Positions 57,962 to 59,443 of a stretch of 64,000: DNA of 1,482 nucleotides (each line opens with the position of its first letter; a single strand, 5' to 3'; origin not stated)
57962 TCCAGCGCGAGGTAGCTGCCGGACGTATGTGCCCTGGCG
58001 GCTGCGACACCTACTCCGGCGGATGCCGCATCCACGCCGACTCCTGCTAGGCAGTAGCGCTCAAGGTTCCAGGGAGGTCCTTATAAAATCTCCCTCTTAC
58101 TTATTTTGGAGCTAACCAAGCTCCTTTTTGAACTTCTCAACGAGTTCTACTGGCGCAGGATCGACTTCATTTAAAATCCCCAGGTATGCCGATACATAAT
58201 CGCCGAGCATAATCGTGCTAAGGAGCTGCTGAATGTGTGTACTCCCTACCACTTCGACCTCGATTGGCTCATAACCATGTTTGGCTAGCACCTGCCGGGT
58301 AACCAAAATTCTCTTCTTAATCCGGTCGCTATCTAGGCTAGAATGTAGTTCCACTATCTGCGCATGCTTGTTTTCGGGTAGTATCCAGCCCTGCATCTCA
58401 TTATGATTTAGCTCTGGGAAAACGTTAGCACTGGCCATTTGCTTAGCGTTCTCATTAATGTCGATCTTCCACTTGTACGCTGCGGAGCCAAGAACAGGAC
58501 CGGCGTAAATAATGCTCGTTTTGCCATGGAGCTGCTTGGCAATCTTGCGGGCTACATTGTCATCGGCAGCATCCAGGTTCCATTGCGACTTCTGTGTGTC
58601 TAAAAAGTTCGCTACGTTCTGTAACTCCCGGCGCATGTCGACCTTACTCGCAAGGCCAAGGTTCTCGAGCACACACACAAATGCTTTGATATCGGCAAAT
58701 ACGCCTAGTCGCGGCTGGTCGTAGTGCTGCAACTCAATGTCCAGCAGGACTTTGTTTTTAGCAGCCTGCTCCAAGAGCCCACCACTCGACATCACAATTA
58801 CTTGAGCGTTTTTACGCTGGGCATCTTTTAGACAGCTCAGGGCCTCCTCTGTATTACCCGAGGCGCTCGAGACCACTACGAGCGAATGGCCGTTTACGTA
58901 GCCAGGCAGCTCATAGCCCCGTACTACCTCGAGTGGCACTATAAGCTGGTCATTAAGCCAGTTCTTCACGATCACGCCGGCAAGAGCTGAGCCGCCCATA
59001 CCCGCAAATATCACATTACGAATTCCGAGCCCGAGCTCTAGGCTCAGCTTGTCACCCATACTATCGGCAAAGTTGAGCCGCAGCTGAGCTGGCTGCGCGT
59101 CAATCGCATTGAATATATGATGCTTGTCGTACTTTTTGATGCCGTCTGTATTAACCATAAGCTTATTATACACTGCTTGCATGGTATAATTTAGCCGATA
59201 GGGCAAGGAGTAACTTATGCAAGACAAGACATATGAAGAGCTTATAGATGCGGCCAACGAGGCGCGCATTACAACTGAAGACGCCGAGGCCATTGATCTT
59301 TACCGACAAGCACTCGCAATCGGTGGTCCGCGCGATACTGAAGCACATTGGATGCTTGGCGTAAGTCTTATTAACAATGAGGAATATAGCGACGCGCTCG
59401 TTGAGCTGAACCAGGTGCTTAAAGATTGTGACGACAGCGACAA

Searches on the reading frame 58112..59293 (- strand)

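Call 94: search_protein_families(library=pfam, proteins=[window:58112-59293:-], max_evalue=0.001)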
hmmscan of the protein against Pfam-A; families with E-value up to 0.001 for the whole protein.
window:58112-59293:- (393 aa): 2 families
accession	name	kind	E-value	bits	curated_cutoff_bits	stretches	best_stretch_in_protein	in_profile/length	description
PF10432.14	bact-PGI_C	-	1.9e-42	145.2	24.5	1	245-392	2-151/151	Bacterial phospho-glucose isomerase C-terminal SIS domain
PF01380.27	SIS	-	5.6e-05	23.4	25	1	92-170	6-88/131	SIS domain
